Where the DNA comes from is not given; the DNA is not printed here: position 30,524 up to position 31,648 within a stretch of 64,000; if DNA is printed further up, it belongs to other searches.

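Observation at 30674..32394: Paralogous beta-rich proteins A and B define an unfamiliar family with two shared motifs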

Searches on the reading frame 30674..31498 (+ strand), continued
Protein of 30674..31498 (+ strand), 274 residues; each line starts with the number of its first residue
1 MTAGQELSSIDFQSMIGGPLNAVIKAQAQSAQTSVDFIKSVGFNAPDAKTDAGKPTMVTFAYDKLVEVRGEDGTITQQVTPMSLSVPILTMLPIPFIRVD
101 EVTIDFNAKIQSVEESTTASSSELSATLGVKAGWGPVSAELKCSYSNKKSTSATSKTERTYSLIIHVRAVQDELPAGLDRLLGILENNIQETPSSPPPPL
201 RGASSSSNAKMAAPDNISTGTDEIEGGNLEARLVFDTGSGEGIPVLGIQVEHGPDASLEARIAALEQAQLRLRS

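Call 27: search_solved_structures(query=A1, max_evalue=10)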
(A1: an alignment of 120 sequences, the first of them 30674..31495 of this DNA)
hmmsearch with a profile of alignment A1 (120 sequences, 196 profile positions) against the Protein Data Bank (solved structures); distinct sequences matched with E-value up to 10: 4.
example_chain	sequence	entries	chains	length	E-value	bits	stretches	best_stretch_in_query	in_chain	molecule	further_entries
6ytc_A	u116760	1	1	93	0.0055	19.8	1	66-124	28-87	TonB-dependent receptor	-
5t3r_D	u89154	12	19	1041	0.23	14.5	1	66-124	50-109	SusC homolog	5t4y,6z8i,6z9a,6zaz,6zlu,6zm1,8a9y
9hyu_c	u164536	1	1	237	0.55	13.3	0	47-102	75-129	Plastid light harvesting protein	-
7y79_A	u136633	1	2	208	2.2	11.3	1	119-162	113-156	Toxin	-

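Call 37: search_protein_families(library=phrogs, proteins=[window:30674-31498:+], max_evalue=0.1)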
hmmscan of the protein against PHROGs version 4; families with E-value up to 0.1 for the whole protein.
window:30674-31498:+ (274 aa): 0 families

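Call 52: find_related_loci(query=A1, collection=genome_contigs, flank=8000)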
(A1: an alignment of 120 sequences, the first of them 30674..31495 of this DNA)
Query A1 (274 aa) in genome_contigs; peptide patterns used: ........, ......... (x = any residue, [..] = any of these).
218 stretches matched a pattern; 165 encode a relative of the query (tblastn E <= 1e-3); the best 80 are kept; 80 distinct loci.
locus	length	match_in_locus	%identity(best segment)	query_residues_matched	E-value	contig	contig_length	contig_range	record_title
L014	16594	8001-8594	78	1-198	6e-104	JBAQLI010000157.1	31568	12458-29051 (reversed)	MAG: Candidatus Methanoperedens sp. isolate MFD12032_ilm_asm_bin13 k127_56187, whole genome shotgun sequence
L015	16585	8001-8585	79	1-195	1e-101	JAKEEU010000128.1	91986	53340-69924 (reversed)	MAG: candidate division KSB1 bacterium isolate PMV_1_maxbin.001 PMV_1_maxbin.001.k101_550152, whole genome shotgun seque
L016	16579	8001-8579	81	1-193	2e-101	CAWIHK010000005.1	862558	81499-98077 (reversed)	MAG: Ignavibacteriota bacterium isolate MFD03726.bin.1.201 genome assembly, contig: contig_80676, whole genome shotgun s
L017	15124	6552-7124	81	1-191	3e-101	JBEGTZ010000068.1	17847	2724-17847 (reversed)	MAG: Pseudomonadota bacterium isolate redbuttecreek_2019_sw_WHONDRS-S19S_0029_B_bin.9 scaffold_883265, whole genome shot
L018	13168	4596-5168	82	1-191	4e-101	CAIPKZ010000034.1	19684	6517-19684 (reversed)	MAG: uncultured Prolixibacteraceae bacterium isolate Ja1-D4_bin-665 genome assembly, contig: bin-665:034/500, whole geno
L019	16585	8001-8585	78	1-195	9e-100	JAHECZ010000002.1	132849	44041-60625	MAG: Gammaproteobacteria bacterium isolate Ww184 NODE_108_length_132849_cov_7.737395, whole genome shotgun sequence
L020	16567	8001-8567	79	4-197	2e-99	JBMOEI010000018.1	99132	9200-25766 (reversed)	MAG: Desulfuromonadaceae bacterium isolate Deming_bin.100 contig257, whole genome shotgun sequence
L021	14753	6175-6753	78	1-193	2e-99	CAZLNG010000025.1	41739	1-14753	MAG TPA_asm: uncultured Methanosarcinales archaeon isolate binchicken_co158_90 genome assembly, contig: NODE_809_length_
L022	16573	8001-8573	82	1-191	2e-96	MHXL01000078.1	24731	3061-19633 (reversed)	MAG: Desulfuromonadaceae bacterium GWB2_53_15 gwb2_scaffold_2969, whole genome shotgun sequence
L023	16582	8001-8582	76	1-195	1e-96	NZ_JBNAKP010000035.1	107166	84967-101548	MAG: Methanosarcina sp. isolate MSAR-AD2 2412800035, whole genome shotgun sequence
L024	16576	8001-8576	78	1-192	8e-96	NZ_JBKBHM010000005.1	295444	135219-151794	MAG: Limnobacter sp. isolate 21I_061.bin.27 NODE_54_length_295444_cov_4.386851, whole genome shotgun sequence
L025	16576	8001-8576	77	1-192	7e-95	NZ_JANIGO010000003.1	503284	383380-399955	Limnobacter humi strain NBRC 111650 spades_K_17_127_3, whole genome shotgun sequence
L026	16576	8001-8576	77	1-192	7e-95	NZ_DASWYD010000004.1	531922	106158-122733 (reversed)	MAG: Limnobacter sp. isolate SMAG_U3702 k141_276979, whole genome shotgun sequence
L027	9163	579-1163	79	1-195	2e-94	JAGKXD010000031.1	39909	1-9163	MAG: Cellvibrionaceae bacterium isolate P9_D7_14 P9_D7_14_94, whole genome shotgun sequence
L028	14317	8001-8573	82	1-191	5e-94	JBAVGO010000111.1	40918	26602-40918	MAG: Lutisporaceae bacterium isolate MFD06945_ilm_asm_bin8 k127_27318, whole genome shotgun sequence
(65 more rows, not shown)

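Call 67: search_protein_families(library=pfam, alignment_id=A4, max_evalue=0.00001)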
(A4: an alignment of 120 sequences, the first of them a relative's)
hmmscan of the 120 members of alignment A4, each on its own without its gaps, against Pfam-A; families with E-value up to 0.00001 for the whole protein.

A. member 1, L014:6004-7452:+ (482 aa): 0 families

B. families by the number of members that match (of 120 scanned): 150 families (the first 25 are shown)
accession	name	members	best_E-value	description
PF00156.33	Pribosyltran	3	1.1e-08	Phosphoribosyl transferase domain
PF03466.25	LysR_substrate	2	5.1e-39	LysR substrate binding domain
PF04386.18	SspB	2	2.6e-38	Stringent starvation protein B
PF09360.15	zf-CDGSH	2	7.4e-34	Iron-binding zinc finger CDGSH type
PF06902.16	Fer4_19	2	2.7e-21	Divergent 4Fe-4S mono-cluster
PF00126.33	HTH_1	2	1.5e-18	Bacterial regulatory helix-turn-helix protein, lysR family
PF00583.31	Acetyltransf_1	2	4.1e-13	Acetyltransferase (GNAT) family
PF13508.13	Acetyltransf_7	2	2e-10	Acetyltransferase (GNAT) domain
PF02696.19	SelO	1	1e-115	Protein adenylyltransferase SelO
PF00375.23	SDF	1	5.1e-110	Sodium:dicarboxylate symporter family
PF01784.24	DUF34_NIF3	1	4e-67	Duf34/NIF3 (NGG1p interacting factor 3)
PF01610.23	DDE_Tnp_ISL3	1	1.7e-65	Transposase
PF00768.25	Peptidase_S11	1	1.3e-63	D-alanyl-D-alanine carboxypeptidase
PF02800.25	Gp_dh_C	1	1e-62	Glyceraldehyde 3-phosphate dehydrogenase, C-terminal domain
PF07992.20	Pyr_redox_2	1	4.2e-62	Pyridine nucleotide-disulphide oxidoreductase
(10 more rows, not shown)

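Call 73: search_protein_families(library=pfam, proteins=[L006:7548-8705:+, L009:9358-10461:+, L003:15917-17434:+, L004:8973-9692:-, L004:11999-12424:+], max_evalue=0.001)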
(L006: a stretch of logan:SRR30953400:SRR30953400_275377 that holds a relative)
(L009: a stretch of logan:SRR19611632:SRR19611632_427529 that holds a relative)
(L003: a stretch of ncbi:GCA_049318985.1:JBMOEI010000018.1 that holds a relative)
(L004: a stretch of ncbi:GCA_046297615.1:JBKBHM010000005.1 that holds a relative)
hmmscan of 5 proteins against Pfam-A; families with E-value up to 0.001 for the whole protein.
L006:7548-8705:+ (386 aa): 2 families
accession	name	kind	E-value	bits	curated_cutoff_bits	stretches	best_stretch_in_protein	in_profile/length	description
PF00413.30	Peptidase_M10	-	3e-51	173.9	24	1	193-351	1-159/159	Matrixin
PF01471.23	PG_binding_1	-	1.2e-15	57.8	23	1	102-174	2-57/57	Putative peptidoglycan binding domain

L009:9358-10461:+ (368 aa): 2 families
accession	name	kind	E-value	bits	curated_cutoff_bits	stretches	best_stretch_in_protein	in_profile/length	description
PF00413.30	Peptidase_M10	-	3.7e-51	173.6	24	1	193-351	1-159/159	Matrixin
PF01471.23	PG_binding_1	-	8.9e-15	55.1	23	1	102-174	2-57/57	Putative peptidoglycan binding domain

L003:15917-17434:+ (505 aa): 0 families

L004:8973-9692:- (239 aa): 0 families

L004:11999-12424:+ (141 aa): 0 families

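Call 93: search_protein_families(library=pfam, alignment_id=A5, max_evalue=0.00001)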
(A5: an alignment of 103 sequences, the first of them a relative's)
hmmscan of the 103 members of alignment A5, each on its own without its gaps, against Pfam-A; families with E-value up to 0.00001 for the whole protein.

A. member 1, L014:12687-13511:- (274 aa): 1 family
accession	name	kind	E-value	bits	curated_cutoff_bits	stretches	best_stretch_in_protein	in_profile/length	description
PF21805.3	Imm5_like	-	2.1e-46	157.5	25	1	114-242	5-128/129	Imm-5 like putative immunity protein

B. families by the number of members that match (of 103 scanned): 105 families (the first 25 are shown)
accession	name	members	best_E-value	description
PF01138.27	RNase_PH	4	1e-32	3' exoribonuclease family, domain 1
PF03725.20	RNase_PH_C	4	2.9e-13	3' exoribonuclease family, domain 2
PF03755.18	YicC-like_N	3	3.8e-41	Endoribonuclease YicC-like, N-terminal region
PF08340.16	YicC-like_C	3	3.8e-40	Endoribonuclease YicC-like, C-terminal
PF13409.12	GST_N_2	3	9.6e-18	Glutathione S-transferase, N-terminal domain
PF02798.26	GST_N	3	2.8e-16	Glutathione S-transferase, N-terminal domain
PF13417.12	GST_N_3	3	3.6e-16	Glutathione S-transferase, N-terminal domain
PF00043.30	GST_C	3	2.5e-07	Glutathione S-transferase, C-terminal domain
PF07690.21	MFS_1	2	4.5e-47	Major Facilitator Superfamily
PF02167.20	Cytochrom_C1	2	9e-20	Cytochrome C1 family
PF00072.30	Response_reg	2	6.3e-15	Response regulator receiver domain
PF04397.21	LytTR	2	1e-12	LytTr DNA-binding domain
PF00037.32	Fer4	2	3.6e-09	4Fe-4S binding domain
PF12837.12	Fer4_6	2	2.2e-08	4Fe-4S binding domain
PF12797.12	Fer4_2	2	9.3e-08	4Fe-4S binding domain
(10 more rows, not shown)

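Call 95: list_cluster_members(proteins=[P0390, P0121, window:30674-31498:+])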
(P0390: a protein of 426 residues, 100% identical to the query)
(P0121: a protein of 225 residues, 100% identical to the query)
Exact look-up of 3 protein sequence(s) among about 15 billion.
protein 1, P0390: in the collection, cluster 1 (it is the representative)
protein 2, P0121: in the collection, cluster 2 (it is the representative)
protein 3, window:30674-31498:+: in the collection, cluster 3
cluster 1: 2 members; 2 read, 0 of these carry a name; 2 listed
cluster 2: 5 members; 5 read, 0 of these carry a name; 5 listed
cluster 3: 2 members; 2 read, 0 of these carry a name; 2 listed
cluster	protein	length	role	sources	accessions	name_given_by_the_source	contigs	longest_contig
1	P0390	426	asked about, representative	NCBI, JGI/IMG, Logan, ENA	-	-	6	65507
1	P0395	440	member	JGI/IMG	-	-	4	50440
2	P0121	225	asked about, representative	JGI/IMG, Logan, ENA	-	-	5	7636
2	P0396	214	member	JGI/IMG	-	-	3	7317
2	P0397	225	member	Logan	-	-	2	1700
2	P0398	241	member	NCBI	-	-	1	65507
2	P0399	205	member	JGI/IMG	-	-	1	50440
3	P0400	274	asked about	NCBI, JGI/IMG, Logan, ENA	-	-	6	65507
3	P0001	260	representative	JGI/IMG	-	-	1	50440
